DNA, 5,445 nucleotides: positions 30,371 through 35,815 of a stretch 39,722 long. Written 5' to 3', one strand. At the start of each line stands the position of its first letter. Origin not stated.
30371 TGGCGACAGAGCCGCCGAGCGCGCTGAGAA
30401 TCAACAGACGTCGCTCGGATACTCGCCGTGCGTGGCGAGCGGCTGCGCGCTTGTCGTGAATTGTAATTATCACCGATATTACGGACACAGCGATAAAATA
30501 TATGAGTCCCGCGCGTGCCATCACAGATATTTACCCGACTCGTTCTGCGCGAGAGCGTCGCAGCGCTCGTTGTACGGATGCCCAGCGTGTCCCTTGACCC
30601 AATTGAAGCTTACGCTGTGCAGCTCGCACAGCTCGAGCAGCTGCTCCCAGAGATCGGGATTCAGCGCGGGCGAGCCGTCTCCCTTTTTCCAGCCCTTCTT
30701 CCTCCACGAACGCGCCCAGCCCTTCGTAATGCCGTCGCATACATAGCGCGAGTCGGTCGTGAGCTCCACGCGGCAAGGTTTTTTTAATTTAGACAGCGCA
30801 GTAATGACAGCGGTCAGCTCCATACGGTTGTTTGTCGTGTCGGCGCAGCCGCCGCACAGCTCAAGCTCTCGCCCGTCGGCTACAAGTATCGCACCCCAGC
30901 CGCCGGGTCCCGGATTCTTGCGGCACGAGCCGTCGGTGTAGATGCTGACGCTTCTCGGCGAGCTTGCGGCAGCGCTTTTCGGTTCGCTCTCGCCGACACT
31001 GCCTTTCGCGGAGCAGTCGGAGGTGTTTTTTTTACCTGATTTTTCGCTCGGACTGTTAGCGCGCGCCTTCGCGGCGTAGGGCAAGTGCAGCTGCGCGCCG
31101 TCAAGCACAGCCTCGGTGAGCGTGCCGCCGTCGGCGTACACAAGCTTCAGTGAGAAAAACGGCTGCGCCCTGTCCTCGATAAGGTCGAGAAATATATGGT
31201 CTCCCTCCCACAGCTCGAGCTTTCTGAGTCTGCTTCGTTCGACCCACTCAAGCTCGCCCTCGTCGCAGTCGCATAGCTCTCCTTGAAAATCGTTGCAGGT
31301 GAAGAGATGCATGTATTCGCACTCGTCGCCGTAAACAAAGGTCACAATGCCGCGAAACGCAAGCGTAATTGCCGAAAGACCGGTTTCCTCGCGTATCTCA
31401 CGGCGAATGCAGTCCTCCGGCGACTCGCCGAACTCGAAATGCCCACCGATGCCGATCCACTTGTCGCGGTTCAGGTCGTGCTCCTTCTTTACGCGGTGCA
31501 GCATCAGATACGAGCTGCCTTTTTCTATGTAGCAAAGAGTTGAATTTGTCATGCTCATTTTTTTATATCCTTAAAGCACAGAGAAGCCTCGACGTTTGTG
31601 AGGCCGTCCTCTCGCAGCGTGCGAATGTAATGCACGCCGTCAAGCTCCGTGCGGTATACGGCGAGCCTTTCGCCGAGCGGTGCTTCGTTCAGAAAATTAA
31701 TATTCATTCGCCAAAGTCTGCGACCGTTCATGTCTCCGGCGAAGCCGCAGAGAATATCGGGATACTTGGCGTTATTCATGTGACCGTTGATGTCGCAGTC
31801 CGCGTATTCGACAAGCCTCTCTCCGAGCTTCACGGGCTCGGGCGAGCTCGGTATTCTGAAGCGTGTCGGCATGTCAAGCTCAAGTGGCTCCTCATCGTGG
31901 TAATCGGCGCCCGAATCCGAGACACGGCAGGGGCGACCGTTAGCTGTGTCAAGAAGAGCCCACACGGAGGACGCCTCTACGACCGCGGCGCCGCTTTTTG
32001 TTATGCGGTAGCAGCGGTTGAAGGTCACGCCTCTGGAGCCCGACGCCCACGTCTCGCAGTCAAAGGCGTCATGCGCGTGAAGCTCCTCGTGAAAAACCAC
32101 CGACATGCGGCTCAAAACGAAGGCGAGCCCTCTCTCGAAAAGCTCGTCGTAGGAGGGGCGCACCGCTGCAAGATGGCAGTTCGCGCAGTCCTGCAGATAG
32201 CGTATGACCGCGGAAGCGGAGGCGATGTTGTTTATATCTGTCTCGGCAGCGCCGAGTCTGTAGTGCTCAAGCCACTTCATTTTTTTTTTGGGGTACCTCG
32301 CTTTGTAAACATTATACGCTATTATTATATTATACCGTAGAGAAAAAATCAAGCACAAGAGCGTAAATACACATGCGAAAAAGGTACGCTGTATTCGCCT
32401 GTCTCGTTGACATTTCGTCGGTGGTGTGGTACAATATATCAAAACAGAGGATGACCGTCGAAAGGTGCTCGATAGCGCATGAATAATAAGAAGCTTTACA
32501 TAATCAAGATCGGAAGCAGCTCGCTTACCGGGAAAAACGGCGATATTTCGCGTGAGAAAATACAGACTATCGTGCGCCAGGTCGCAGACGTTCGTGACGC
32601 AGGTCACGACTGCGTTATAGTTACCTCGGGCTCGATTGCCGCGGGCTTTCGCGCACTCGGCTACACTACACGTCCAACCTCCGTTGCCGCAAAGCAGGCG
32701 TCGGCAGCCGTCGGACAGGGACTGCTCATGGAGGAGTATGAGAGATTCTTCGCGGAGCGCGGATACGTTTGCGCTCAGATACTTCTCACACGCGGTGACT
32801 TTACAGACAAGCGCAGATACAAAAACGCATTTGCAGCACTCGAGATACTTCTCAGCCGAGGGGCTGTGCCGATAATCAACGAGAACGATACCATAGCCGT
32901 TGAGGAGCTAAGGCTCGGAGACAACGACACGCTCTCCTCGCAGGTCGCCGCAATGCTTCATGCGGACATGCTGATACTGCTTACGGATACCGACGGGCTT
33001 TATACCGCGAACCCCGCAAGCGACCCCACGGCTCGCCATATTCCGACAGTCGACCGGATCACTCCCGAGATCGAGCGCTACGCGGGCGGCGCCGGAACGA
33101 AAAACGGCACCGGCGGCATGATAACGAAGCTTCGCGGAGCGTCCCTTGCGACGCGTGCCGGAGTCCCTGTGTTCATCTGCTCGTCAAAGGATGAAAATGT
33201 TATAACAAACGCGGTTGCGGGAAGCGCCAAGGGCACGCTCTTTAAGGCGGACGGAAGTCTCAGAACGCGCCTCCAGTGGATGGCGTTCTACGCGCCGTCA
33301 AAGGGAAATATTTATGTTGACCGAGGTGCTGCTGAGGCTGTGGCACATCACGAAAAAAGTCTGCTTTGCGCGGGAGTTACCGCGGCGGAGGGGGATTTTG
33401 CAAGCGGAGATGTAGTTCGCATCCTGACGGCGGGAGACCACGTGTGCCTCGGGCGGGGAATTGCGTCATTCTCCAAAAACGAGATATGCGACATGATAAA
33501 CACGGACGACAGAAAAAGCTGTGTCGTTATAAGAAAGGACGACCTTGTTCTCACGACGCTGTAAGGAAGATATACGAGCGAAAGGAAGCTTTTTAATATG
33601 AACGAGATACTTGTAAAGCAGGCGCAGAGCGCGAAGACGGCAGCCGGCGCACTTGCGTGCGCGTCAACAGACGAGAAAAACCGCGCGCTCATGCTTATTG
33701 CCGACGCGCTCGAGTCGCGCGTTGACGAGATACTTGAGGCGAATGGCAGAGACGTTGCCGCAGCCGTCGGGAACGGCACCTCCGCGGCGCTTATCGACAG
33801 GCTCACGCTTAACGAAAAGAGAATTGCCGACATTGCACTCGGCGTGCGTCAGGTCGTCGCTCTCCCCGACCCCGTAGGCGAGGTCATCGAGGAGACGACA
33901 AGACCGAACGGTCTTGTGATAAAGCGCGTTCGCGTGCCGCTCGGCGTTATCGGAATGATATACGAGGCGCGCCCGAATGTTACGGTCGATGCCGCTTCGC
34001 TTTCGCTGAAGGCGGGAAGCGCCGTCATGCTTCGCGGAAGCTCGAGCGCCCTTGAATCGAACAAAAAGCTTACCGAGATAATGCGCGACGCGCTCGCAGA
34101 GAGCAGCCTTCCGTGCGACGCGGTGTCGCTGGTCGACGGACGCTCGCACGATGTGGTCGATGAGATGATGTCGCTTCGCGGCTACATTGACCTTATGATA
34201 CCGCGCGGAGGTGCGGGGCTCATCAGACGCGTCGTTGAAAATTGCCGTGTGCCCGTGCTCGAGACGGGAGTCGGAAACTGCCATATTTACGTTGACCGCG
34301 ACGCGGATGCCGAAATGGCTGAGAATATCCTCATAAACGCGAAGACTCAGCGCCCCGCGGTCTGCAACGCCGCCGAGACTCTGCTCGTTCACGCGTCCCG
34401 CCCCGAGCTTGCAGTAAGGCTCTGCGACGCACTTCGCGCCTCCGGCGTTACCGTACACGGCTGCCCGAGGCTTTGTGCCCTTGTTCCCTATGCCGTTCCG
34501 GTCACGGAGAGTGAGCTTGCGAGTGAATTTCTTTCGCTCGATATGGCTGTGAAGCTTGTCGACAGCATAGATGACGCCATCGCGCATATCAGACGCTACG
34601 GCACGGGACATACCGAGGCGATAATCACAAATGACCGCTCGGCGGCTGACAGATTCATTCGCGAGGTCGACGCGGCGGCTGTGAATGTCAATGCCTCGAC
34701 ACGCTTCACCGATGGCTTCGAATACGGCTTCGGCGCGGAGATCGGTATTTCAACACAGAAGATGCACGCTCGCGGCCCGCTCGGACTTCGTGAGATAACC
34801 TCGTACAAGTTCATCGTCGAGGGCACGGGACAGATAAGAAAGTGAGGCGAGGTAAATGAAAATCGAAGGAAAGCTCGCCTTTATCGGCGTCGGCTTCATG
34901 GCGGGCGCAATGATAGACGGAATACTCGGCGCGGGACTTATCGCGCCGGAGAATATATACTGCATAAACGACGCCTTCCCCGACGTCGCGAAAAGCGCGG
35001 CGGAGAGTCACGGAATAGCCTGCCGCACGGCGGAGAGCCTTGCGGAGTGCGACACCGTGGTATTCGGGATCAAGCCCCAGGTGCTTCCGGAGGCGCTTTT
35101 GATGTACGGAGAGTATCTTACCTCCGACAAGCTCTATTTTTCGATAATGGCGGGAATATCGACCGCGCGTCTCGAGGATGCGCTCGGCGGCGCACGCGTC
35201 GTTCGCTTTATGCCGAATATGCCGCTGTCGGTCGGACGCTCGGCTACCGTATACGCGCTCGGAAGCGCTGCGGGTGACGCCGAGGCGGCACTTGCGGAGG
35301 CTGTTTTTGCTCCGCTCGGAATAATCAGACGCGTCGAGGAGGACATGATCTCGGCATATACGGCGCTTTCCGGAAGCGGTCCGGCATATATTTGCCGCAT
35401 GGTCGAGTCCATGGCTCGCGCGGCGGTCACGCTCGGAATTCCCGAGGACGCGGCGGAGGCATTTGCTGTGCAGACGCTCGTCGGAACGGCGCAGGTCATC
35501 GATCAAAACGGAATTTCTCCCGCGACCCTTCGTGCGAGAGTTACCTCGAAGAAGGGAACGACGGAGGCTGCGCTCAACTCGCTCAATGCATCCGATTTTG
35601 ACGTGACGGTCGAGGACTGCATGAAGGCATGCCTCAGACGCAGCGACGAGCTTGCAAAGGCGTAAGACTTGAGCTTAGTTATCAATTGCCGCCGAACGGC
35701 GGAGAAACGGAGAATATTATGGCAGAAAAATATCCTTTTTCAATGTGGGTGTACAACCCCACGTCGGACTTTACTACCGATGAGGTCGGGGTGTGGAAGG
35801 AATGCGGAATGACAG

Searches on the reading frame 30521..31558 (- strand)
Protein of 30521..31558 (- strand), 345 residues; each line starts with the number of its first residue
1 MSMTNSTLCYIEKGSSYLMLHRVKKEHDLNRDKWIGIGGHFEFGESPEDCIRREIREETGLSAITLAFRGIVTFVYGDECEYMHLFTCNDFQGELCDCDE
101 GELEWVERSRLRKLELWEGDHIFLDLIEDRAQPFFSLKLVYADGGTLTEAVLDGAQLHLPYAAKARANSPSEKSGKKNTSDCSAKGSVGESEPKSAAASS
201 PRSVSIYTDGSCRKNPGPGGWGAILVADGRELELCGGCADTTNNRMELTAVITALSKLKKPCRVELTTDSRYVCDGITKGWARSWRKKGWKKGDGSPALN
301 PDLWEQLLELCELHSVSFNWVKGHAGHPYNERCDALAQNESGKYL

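Call 80: search_protein_families(library=pfam, proteins=[window:30521-31558:-], max_evalue=0.001)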
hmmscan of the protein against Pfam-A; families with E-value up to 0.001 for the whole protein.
window:30521-31558:- (345 aa): 2 families
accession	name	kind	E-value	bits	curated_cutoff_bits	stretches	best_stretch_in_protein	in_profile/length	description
PF00075.30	RNase_H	-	8.3e-45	152.9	25.8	1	202-340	2-139/141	RNase H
PF00293.34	NUDIX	-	2.6e-15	57.1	21.1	1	12-121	11-128/134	NUDIX domain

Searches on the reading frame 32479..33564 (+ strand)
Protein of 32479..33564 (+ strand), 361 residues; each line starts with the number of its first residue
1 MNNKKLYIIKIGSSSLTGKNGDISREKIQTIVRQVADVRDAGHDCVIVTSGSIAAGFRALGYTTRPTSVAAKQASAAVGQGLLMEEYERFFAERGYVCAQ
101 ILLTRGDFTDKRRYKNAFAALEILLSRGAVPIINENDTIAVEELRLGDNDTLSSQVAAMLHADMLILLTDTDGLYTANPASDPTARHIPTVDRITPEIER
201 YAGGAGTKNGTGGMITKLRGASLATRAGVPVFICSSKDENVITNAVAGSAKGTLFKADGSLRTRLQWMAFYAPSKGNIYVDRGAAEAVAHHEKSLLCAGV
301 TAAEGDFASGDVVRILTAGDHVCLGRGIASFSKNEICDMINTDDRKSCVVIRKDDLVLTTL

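Call 4: search_protein_families(library=pfam, proteins=[window:32479-33564:+], max_evalue=0.01)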
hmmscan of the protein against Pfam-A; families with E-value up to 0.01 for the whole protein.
window:32479-33564:+ (361 aa): 2 families
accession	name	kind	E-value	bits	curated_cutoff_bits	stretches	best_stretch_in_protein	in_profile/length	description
PF00696.33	AA_kinase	-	1.9e-46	159.1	24.9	1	5-235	1-234/234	Amino acid kinase family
PF01472.26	PUA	-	1.7e-15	57.2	24.8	1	276-339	1-62/74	PUA domain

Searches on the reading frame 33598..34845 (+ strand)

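Call 4: search_protein_families(library=pfam, proteins=[window:33598-34845:+], max_evalue=0.01)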
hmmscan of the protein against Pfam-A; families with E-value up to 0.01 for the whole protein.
window:33598-34845:+ (415 aa): 1 family
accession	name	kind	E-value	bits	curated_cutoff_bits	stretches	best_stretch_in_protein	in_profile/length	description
PF00171.27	Aldedh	-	2.5e-17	63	23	2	9-269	35-282/461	Aldehyde dehydrogenase family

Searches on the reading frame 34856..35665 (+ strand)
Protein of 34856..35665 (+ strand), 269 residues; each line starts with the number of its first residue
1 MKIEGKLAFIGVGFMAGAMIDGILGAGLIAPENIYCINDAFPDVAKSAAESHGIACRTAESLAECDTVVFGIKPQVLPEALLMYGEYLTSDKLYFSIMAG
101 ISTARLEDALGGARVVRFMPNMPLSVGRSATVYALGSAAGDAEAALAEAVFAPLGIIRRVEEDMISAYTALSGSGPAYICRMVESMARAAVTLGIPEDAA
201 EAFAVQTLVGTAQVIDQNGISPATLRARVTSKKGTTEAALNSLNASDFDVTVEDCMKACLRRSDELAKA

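Call 4: search_protein_families(library=pfam, proteins=[window:34856-35665:+], max_evalue=0.01)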
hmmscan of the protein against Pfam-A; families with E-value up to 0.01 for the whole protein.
window:34856-35665:+ (269 aa): 2 families
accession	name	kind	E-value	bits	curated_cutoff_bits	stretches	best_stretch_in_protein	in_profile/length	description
PF14748.11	P5CR_dimer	-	5.7e-33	113.8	25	1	162-266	1-105/105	Pyrroline-5-carboxylate reductase dimerisation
PF03807.23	F420_oxidored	-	3.3e-12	47.3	21.6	1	6-100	1-94/94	NADP oxidoreductase coenzyme F420-dependent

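Call 14: find_encoding_contigs(protein=window:34856-35665:+, flank=10000, max_places=4)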
Protein window:34856-35665:+ (269 aa): no gene with exactly this product is on record in the collection.
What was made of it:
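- Tried and rejected: An exact-protein look-up of the window's ProC found no contig (call 14), so the rest of the gene could not be read.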
